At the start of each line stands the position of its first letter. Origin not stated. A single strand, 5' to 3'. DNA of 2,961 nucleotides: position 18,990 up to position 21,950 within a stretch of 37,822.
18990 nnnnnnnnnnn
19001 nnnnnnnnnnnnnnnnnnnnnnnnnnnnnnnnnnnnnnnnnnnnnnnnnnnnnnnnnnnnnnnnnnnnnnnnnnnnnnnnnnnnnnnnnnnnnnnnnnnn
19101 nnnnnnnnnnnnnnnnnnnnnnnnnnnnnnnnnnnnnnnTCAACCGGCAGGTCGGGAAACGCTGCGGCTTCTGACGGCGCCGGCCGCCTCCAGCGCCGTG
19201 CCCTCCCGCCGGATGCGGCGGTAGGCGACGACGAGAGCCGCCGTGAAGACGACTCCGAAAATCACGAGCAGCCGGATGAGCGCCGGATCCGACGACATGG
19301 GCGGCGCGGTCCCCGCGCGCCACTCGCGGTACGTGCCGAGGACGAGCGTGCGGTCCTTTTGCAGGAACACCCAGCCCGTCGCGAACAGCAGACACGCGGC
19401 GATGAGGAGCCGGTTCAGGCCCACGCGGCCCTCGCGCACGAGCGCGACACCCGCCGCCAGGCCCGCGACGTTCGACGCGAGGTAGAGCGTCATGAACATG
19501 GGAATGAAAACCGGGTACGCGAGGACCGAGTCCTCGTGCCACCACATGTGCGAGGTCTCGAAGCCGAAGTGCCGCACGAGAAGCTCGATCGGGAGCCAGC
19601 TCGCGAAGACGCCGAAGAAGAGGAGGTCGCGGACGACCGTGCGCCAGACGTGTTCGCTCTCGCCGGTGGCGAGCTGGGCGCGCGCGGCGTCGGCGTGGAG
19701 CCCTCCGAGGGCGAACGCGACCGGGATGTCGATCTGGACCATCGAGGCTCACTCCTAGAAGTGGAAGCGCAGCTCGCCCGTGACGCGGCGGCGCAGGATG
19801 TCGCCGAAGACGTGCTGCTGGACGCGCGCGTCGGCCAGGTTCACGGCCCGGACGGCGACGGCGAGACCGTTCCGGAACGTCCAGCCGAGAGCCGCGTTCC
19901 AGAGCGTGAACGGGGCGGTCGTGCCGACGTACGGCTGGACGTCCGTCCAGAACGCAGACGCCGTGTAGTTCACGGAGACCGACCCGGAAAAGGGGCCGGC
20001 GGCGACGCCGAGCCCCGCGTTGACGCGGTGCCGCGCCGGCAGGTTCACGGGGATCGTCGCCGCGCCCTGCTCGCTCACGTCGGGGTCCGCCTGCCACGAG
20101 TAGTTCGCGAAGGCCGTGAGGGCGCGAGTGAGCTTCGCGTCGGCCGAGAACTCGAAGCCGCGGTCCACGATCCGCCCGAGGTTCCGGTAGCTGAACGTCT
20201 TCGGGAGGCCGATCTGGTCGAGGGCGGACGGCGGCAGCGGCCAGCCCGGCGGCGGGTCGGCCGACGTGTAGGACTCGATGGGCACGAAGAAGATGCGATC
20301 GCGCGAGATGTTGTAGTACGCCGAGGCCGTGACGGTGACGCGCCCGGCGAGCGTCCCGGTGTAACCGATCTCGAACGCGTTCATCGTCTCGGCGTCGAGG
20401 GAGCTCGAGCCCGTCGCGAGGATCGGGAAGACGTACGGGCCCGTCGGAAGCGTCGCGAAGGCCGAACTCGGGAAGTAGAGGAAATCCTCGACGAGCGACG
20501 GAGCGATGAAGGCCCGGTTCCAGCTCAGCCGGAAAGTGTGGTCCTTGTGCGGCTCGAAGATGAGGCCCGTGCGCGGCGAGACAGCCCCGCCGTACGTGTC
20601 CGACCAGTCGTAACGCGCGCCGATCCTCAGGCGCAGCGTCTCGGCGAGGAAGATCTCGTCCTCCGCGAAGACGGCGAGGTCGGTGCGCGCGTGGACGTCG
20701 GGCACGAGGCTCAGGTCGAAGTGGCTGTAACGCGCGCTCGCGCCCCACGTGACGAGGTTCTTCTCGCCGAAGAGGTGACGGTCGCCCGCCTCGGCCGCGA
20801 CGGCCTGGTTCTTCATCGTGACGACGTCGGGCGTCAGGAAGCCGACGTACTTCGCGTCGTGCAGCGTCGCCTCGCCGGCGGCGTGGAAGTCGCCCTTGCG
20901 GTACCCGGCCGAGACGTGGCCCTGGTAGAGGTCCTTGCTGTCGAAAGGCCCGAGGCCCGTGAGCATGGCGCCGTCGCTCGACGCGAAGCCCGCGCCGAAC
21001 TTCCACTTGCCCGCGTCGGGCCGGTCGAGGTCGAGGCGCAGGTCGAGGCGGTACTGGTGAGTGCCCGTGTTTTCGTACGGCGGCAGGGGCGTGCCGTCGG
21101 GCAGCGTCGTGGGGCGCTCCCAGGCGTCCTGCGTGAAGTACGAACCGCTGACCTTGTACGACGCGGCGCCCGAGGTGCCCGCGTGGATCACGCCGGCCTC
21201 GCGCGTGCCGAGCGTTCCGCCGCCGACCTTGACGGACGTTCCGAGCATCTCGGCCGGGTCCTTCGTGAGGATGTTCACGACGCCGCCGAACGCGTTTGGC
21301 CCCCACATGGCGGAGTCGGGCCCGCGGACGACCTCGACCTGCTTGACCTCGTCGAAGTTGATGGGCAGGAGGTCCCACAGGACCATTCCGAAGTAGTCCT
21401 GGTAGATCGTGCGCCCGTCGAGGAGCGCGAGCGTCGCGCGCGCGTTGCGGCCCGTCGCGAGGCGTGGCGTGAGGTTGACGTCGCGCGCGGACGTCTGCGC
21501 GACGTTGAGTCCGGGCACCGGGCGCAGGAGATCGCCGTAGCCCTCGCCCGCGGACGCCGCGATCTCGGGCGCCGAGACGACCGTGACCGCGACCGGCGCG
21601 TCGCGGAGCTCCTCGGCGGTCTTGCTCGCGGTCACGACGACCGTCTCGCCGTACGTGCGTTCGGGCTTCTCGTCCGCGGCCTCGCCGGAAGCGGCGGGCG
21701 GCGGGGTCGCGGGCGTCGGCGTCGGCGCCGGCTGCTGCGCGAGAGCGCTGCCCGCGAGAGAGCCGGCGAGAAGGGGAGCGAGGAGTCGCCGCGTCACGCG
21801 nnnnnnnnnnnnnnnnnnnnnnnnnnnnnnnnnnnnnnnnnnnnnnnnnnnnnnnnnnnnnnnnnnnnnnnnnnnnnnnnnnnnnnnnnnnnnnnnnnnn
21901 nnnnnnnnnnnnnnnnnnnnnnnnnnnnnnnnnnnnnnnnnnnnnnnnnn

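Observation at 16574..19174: Tandemly duplicated divergent modules: receiver-less wHTH-FHA regulator + small secreted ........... protein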

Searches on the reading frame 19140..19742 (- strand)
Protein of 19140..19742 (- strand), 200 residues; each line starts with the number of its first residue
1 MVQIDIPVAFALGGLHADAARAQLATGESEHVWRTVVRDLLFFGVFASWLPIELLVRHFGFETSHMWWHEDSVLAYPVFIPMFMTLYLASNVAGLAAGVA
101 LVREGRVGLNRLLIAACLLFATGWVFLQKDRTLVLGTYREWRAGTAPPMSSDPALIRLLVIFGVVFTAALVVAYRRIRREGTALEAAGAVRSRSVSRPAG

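Call 14: search_protein_families(library=pfam, proteins=[window:19140-19742:-], max_evalue=0.001)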
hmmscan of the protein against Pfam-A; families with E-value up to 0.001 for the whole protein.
window:19140-19742:- (200 aa): 0 families

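Call 84: search_protein_families(library=padloc, proteins=[window:19140-19742:-], max_evalue=0.01)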
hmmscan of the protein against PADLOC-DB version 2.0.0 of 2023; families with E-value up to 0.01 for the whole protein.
window:19140-19742:- (200 aa): 0 families

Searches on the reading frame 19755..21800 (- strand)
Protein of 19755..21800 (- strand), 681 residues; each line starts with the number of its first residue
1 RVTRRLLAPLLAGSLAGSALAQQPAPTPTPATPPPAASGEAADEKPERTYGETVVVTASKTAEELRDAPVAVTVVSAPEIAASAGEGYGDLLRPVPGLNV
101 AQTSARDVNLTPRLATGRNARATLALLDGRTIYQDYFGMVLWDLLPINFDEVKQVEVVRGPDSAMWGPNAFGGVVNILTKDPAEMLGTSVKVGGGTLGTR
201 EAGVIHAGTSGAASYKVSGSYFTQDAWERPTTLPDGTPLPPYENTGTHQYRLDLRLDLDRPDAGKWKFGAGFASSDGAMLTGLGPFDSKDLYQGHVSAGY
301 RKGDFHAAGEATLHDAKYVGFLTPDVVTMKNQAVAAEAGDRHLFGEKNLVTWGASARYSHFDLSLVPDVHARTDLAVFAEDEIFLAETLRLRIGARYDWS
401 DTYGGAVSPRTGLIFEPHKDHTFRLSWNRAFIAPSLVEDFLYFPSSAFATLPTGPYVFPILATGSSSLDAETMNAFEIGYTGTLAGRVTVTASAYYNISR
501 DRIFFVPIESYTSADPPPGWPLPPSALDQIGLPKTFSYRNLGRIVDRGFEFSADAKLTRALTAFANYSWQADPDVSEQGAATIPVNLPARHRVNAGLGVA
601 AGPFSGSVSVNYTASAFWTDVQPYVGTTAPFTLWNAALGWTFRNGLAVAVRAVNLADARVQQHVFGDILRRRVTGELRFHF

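Call 15: search_protein_families(library=pfam, proteins=[window:19755-21800:-], max_evalue=0.001)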
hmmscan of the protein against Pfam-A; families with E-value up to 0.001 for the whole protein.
window:19755-21800:- (681 aa): 3 families
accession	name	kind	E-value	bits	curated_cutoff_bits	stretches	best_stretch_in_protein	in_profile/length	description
PF00593.30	TonB_dep_Rec_b-barrel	-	1.5e-42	147.4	27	1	222-655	37-436/436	TonB dependent receptor-like, beta-barrel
PF07715.20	Plug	-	9.7e-16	58.6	23.9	1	65-174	2-107/107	TonB-dependent Receptor Plug Domain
PF14905.12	OMP_b-brl_3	-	0.00032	20.3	27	1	463-576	208-299/408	Outer membrane protein beta-barrel family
